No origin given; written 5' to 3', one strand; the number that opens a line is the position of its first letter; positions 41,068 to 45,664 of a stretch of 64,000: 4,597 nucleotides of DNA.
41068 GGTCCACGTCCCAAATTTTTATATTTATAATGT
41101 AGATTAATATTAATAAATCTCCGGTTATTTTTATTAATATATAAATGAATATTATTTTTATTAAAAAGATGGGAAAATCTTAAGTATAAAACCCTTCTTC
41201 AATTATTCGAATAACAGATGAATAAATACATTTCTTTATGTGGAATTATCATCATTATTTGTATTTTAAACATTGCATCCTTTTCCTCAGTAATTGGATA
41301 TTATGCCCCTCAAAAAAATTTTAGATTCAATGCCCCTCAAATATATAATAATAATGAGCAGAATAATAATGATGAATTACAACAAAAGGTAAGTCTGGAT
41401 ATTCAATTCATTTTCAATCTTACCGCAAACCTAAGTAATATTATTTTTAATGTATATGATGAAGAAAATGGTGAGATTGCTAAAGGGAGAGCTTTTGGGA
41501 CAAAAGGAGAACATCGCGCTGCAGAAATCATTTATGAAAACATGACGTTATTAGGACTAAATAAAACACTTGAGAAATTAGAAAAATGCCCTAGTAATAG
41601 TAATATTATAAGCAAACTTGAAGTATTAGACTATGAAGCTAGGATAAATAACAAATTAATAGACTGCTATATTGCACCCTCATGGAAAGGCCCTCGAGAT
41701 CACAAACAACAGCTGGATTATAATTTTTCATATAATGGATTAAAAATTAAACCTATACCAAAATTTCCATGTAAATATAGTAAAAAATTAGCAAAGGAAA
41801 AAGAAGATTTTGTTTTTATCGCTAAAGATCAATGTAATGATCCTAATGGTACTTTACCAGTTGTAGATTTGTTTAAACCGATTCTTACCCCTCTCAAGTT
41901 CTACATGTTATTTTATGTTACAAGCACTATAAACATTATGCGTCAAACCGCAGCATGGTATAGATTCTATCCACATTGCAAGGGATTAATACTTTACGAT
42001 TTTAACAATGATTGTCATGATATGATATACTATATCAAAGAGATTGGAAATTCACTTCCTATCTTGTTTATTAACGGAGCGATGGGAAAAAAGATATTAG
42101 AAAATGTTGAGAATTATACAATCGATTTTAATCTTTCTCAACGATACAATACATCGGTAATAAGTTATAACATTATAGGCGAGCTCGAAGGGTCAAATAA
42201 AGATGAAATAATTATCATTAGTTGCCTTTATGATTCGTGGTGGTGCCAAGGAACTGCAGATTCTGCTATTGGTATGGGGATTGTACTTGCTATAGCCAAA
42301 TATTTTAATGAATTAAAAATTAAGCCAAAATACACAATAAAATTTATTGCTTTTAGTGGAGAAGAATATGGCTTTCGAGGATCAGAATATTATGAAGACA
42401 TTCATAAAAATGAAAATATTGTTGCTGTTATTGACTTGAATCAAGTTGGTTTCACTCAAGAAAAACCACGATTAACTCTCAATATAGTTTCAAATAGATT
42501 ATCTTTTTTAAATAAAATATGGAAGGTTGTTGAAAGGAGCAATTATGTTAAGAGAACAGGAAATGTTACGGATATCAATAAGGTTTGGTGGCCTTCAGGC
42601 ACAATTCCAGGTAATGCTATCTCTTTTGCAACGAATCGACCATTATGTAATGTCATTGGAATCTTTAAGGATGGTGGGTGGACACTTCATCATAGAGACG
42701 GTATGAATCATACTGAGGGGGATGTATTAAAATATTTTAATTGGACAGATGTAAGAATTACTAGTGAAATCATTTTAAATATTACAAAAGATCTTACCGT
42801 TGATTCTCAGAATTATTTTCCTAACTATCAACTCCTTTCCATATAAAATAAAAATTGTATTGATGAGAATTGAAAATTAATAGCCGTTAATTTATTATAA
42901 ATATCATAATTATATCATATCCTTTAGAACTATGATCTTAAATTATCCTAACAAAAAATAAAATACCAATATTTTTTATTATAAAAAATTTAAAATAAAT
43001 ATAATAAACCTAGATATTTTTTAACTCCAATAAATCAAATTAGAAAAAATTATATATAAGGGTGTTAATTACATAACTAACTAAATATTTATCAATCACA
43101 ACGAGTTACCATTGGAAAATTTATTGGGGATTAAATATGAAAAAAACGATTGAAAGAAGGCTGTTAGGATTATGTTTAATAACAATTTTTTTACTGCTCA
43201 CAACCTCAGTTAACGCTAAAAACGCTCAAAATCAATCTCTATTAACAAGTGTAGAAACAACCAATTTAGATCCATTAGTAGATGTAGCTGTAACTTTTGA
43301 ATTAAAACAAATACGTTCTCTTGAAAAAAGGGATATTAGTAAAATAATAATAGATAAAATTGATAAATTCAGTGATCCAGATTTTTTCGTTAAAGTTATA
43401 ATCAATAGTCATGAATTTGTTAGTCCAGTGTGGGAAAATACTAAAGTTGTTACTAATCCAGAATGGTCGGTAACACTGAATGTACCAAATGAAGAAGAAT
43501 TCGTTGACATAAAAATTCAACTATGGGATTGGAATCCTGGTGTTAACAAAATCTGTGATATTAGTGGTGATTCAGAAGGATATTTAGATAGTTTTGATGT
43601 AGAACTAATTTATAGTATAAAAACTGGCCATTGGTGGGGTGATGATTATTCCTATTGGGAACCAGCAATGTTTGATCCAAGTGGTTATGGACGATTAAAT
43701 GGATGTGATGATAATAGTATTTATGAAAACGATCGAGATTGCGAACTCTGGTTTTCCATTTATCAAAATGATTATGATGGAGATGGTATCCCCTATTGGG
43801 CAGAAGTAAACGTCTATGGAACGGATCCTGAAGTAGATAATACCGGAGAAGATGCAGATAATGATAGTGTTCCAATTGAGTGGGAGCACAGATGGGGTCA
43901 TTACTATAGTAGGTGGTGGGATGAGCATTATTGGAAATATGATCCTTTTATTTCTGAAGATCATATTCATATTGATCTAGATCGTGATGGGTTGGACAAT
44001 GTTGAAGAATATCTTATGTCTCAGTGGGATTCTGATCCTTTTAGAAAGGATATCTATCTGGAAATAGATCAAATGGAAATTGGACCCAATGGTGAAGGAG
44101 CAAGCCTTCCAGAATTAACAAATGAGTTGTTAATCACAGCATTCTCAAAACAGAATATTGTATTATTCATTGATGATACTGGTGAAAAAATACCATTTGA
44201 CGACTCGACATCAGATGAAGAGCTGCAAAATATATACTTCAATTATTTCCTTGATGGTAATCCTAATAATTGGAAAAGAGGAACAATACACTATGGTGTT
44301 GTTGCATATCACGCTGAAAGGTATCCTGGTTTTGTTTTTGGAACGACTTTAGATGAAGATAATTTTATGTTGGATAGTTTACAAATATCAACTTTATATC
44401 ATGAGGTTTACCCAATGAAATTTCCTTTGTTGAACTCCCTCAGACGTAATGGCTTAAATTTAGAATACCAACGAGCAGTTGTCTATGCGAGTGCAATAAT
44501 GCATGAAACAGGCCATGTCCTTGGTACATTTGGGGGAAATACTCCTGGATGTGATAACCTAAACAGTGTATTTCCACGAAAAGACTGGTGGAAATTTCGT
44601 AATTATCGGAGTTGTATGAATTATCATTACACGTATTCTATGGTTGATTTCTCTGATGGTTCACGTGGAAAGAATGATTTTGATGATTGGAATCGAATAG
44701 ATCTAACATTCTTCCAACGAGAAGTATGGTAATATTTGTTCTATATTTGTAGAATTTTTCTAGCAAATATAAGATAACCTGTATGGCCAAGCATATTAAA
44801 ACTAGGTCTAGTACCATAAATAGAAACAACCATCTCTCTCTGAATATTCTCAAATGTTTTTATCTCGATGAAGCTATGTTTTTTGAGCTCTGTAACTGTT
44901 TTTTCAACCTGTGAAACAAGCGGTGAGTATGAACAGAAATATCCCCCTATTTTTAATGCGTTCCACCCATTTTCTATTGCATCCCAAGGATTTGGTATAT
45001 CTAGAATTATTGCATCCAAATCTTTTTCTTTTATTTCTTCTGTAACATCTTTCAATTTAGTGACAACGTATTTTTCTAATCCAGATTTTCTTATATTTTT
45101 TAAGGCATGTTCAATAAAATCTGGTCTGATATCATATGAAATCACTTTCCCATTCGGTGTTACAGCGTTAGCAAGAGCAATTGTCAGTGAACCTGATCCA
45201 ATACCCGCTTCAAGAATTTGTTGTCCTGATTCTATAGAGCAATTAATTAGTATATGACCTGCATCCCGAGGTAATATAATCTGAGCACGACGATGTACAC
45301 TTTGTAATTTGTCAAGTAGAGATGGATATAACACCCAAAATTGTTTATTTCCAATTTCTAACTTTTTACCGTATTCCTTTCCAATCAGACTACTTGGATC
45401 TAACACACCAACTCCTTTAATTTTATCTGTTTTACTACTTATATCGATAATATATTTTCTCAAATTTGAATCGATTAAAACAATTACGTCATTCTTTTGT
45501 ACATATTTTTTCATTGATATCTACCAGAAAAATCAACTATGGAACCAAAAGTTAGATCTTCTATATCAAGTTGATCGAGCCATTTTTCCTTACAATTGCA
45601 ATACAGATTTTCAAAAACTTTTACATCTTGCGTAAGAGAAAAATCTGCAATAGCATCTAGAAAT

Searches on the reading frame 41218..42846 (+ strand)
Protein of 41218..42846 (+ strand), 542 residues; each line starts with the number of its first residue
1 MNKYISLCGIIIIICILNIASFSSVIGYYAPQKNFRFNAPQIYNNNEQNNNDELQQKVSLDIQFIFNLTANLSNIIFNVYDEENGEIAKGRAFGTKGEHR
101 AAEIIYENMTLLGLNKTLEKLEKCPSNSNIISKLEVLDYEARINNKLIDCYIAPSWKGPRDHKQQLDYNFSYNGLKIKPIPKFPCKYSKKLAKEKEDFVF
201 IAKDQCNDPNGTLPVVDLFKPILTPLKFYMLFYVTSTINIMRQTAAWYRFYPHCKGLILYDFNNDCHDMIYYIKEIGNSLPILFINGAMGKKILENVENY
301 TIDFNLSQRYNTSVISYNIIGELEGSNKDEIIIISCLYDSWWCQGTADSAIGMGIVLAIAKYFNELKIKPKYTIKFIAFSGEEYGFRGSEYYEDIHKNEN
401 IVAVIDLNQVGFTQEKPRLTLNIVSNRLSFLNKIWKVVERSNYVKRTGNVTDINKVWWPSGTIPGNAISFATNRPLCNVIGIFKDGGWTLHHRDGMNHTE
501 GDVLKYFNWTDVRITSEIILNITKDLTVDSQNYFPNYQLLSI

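Call 74: search_protein_families(library=pfam, proteins=[window:41218-42846:+], max_evalue=0.00001)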
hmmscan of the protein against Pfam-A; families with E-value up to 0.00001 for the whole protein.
window:41218-42846:+ (542 aa): 1 family
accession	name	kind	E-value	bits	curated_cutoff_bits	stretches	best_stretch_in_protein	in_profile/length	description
PF04389.22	Peptidase_M28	-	4.2e-21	76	21.3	1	318-521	1-191/193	Peptidase family M28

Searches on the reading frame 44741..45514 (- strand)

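Call 94: search_protein_families(library=pfam, proteins=[window:44741-45514:-], max_evalue=0.00001)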
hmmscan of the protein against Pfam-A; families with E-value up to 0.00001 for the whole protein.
window:44741-45514:- (257 aa): 7 families
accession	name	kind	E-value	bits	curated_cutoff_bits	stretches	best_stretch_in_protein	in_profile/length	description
PF08704.16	GCD14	-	4.7e-40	138.3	26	1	72-230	16-179/247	tRNA methyltransferase complex GCD14 subunit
PF13847.12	Methyltransf_31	-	2.2e-12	47.3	27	1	94-212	1-127/145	Methyltransferase domain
PF01135.25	PCMT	-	3.8e-08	33.8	20.3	1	75-156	52-132/210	Protein-L-isoaspartate(D-aspartate) O-methyltransferase (PCMT)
PF13649.12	Methyltransf_25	-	2.9e-07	31.5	27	1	100-171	1-70/97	Methyltransferase domain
PF01596.23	Methyltransf_3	-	2.3e-06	27.5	22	1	74-157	21-105/204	O-methyltransferase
PF02475.24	TRM5-TYW2_MTfase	-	5.2e-06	27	28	0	94-196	34-136/164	TRM5/TYW2 methyltransferase domain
PF08242.18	Methyltransf_12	-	9.8e-06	26.7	30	0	101-191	1-96/98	Methyltransferase domain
